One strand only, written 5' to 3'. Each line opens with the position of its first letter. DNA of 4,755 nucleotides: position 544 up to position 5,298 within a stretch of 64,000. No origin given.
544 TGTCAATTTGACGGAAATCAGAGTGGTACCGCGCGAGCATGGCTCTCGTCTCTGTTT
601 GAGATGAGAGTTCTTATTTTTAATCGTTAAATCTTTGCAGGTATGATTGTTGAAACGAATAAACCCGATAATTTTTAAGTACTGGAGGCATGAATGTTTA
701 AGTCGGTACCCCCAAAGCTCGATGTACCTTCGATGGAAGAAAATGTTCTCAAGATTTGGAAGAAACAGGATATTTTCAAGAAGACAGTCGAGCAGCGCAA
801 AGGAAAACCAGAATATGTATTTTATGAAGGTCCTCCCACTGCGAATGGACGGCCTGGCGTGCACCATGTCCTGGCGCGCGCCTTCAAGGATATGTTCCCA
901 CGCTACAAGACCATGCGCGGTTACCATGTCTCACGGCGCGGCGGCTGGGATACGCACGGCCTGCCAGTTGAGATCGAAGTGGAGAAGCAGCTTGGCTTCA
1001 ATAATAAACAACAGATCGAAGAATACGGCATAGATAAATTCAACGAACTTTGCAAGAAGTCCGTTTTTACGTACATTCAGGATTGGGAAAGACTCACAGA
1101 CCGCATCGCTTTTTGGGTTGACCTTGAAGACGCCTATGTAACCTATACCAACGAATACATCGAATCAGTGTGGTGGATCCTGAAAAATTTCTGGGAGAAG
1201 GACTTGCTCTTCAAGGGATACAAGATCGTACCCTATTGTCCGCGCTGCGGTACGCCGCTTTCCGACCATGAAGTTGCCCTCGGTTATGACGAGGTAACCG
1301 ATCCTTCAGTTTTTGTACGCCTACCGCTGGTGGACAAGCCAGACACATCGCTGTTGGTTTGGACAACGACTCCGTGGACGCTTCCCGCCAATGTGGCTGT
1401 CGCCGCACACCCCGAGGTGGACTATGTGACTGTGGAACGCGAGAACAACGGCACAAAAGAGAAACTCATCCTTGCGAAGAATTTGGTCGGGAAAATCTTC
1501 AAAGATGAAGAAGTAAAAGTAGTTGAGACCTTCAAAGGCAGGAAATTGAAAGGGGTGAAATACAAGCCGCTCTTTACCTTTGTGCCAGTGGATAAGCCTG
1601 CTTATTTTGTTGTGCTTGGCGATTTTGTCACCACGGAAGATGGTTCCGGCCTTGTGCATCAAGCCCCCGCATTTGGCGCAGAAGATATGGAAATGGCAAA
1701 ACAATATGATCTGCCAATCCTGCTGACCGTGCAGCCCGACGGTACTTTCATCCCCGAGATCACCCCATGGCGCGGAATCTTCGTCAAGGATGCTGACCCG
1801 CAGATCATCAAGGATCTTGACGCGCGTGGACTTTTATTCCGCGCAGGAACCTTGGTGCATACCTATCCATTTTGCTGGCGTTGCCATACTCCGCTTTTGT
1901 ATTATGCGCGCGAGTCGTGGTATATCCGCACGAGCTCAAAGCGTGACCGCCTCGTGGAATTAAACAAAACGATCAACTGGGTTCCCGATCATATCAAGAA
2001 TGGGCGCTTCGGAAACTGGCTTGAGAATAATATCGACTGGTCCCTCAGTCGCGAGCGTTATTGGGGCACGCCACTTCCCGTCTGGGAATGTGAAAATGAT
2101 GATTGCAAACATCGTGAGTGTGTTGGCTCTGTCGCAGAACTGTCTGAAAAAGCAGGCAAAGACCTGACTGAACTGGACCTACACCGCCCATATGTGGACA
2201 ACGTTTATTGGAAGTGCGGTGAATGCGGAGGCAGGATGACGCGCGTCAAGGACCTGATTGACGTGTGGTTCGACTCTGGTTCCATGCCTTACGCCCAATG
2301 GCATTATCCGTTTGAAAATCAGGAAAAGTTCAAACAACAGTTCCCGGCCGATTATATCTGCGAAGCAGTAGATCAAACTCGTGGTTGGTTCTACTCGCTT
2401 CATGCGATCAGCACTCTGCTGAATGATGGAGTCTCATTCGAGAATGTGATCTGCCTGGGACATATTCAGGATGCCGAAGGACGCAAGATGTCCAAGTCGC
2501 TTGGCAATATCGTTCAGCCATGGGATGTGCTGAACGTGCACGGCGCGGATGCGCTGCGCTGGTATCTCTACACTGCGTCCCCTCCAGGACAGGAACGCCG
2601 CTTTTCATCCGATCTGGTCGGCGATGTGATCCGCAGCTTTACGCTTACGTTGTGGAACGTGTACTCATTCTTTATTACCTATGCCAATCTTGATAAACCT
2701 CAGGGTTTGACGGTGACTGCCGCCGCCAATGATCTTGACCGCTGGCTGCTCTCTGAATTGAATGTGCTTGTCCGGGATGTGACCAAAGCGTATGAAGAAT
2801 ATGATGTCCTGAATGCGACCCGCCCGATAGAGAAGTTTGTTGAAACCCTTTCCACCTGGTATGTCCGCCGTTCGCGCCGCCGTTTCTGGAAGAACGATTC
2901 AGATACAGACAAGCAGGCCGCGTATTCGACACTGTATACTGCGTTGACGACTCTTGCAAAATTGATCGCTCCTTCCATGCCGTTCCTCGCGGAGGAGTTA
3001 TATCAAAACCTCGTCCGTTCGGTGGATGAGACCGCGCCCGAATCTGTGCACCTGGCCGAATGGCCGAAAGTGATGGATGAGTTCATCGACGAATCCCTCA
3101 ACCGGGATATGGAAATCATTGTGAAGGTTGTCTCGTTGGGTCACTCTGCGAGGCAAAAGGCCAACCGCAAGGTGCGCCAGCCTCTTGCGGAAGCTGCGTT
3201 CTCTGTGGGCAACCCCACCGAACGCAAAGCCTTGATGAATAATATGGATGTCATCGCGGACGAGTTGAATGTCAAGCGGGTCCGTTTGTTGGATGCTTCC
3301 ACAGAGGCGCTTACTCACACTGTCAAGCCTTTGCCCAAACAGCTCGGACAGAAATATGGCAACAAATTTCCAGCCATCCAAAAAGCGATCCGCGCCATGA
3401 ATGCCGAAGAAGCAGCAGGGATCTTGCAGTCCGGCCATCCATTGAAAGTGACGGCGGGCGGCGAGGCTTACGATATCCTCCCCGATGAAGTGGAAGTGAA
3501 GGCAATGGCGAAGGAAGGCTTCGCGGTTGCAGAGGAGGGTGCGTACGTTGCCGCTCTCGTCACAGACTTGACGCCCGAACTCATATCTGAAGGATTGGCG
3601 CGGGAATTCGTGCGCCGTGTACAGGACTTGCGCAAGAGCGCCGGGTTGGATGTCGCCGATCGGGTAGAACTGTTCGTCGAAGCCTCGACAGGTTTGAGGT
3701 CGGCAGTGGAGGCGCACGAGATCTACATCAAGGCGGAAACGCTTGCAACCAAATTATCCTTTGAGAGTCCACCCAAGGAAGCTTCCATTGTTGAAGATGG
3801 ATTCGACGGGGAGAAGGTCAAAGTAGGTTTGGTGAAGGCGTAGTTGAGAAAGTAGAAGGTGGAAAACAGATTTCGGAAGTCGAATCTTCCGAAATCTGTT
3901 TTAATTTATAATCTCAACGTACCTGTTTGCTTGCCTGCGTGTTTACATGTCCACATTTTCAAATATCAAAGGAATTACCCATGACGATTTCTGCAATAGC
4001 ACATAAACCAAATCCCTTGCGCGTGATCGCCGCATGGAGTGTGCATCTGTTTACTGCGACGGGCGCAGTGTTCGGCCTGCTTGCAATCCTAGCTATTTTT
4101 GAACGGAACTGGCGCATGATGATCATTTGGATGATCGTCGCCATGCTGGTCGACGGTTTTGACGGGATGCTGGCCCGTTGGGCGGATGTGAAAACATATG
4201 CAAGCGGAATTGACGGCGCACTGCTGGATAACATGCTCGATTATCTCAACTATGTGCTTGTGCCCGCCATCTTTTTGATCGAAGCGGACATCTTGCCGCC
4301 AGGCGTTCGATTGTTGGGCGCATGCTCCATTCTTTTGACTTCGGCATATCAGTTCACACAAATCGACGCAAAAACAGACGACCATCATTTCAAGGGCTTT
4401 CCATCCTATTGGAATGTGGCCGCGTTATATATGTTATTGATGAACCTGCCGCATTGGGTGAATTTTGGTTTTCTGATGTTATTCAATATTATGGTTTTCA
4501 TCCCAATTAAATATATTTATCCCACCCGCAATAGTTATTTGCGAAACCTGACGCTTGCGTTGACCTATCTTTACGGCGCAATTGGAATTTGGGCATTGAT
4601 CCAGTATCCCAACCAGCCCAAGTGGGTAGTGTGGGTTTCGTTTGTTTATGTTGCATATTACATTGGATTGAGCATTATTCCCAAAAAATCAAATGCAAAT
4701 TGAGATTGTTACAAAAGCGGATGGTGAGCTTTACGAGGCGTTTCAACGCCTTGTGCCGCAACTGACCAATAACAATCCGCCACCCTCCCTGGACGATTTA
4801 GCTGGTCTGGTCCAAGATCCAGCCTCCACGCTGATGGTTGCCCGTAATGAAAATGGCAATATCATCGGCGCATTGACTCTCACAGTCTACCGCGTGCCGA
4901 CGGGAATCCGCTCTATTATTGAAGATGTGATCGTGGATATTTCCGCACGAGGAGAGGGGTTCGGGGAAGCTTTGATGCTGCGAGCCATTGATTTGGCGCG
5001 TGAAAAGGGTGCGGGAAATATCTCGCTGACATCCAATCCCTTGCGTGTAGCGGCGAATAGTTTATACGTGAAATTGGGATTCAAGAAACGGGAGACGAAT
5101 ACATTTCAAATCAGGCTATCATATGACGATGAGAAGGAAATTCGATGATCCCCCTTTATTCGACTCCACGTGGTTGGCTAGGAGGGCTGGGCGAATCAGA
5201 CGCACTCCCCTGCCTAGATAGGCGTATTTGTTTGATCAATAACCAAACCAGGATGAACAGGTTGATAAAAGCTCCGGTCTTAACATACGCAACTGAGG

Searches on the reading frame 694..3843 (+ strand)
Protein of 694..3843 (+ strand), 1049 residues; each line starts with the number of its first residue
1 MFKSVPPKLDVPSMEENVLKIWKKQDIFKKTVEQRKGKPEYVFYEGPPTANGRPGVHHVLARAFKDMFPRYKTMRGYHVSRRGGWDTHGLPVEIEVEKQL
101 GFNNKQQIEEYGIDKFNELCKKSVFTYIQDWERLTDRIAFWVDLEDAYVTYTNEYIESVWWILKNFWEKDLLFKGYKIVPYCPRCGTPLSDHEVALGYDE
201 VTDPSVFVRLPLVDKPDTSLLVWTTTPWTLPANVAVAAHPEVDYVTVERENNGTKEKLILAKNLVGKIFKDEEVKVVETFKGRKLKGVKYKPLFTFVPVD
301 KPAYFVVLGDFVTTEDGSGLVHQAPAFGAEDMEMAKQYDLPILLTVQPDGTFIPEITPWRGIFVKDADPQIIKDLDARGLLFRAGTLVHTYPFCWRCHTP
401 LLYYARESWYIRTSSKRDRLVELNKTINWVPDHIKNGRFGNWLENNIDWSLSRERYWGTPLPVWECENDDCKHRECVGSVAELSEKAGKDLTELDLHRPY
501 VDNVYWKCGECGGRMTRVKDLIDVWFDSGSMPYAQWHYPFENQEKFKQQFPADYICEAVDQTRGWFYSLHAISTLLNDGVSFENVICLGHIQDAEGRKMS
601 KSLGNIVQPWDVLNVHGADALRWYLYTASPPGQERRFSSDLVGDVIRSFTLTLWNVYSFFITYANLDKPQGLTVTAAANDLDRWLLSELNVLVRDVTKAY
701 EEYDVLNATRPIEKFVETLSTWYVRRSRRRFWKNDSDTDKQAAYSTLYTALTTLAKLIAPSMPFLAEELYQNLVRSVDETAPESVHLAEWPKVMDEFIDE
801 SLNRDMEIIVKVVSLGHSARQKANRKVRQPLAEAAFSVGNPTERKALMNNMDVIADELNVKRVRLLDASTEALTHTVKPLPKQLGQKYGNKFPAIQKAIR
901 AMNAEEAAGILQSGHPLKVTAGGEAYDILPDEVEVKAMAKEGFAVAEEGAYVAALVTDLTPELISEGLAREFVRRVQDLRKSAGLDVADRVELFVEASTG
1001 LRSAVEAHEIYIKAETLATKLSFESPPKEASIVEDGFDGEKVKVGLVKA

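Call 30: search_protein_families(library=ncbifam, proteins=[window:694-3843:+], max_evalue=1e-15)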
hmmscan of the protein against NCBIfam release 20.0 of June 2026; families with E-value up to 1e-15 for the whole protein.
window:694-3843:+ (1049 aa): 15 families
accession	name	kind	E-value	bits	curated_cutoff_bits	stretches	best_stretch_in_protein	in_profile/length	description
TIGR00392.1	ileS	equivalog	1.9e-302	1005.7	621.4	1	6-846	3-859/861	isoleucine--tRNA ligase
NF000257.1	MupA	exception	1.5e-282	940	1900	1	16-1016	10-994/1024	mupirocin-resistant isoleucine--tRNA ligase MupA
NF000258.1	MupB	exception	6.3e-271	901.6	1900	1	15-1024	9-1008/1033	mupirocin-resistant isoleucine--tRNA ligase MupB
TIGR00422.1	valS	equivalog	2.4e-131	439.4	612.1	2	306-879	256-799/863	valine--tRNA ligase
NF009687.0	PRK13208.1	equivalog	7.1e-131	437.9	738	2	305-872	254-795/801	valine--tRNA ligase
NF004349.1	PRK05729.1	equivalog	8.1e-109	365.1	704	2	297-873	241-777/860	valine--tRNA ligase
NF040702.1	ileS_w_GNAT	exception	1.7e-103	347.2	1999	2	251-826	441-1005/1100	isoleucine--tRNA ligase, N-acetyltransferase domain-containing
NF011492.0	PRK14900.1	equivalog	7.9e-73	245.8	1783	2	311-872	271-805/1044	valine--tRNA ligase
NF000540.1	alt_ValS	exception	4.4e-70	236.6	900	1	361-846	339-810/827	valine--tRNA ligase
NF008957.0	PRK12300.1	subfamily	1.7e-52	178.5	677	2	11-329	6-319/946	leucine--tRNA ligase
TIGR00395.1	leuS_arch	equivalog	3.5e-46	157.7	648.5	2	14-332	3-316/938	leucine--tRNA ligase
TIGR00396.1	leuS_bact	equivalog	2.1e-35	122.1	548.4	0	597-814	604-791/843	leucine--tRNA ligase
TIGR00398.1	metG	equivalog_domain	2.5e-25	89.2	336.35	1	581-778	311-506/530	methionine--tRNA ligase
NF008900.0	PRK12267.1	equivalog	1.9e-19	69.7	598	1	521-789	224-490/648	methionine--tRNA ligase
NF001100.0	PRK00133.1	equivalog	1.6e-18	66.6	587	0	583-783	316-505/676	methionine--tRNA ligase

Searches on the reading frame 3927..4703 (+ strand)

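Call 30: search_protein_families(library=ncbifam, proteins=[window:3927-4703:+], max_evalue=1e-15)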
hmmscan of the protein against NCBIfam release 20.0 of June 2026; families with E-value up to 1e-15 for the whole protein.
window:3927-4703:+ (258 aa): 5 families
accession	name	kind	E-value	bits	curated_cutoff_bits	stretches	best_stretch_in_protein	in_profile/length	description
NF045886.1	PhCholSynLeg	equivalog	4.9e-65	219.5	440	1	29-251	9-238/250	phosphatidylcholine synthase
NF045885.1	PhCholSynBorr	equivalog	4.3e-49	167.5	400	1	31-248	4-223/234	phosphatidylcholine synthase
NF045887.1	PhCholSynPs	equivalog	2.3e-47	161.6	300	1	33-250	9-226/235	phosphatidylcholine synthase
NF045888.1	PhCholSynBrdy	equivalog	9.8e-47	159.4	400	1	29-249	13-232/243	phosphatidylcholine synthase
NF045884.1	PhCholSynAgro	equivalog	2e-46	158.8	350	1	32-245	6-219/235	phosphatidylcholine synthase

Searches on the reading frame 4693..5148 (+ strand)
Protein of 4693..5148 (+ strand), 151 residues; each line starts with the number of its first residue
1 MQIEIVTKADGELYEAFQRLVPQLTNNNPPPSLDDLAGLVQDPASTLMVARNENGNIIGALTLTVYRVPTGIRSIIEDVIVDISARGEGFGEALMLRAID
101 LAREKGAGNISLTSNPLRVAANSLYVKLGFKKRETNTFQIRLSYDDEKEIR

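Call 30: search_protein_families(library=ncbifam, proteins=[window:4693-5148:+], max_evalue=1e-15)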
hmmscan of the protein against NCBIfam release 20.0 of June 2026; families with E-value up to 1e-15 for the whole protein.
window:4693-5148:+ (151 aa): 0 families

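Call 32: search_protein_families(library=pfam, proteins=[window:4693-5148:+], max_evalue=0.001)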
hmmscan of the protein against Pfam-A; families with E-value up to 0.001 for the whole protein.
window:4693-5148:+ (151 aa): 5 families
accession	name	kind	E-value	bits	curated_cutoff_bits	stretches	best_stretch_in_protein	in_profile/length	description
PF00583.31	Acetyltransf_1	-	4e-14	53.3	20.7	1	17-130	5-116/116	Acetyltransferase (GNAT) family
PF13508.13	Acetyltransf_7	-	2.9e-10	40.8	27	1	45-132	3-84/84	Acetyltransferase (GNAT) domain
PF13673.13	Acetyltransf_10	-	1.1e-07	32.3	23.6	1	45-134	30-111/128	Acetyltransferase (GNAT) domain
PF08445.16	FR47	-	0.00065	20.1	22.1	0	74-137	22-84/86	FR47-like protein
PF14542.12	Acetyltransf_CG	-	0.00071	20.1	30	1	65-107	16-58/80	GCN5-related N-acetyl-transferase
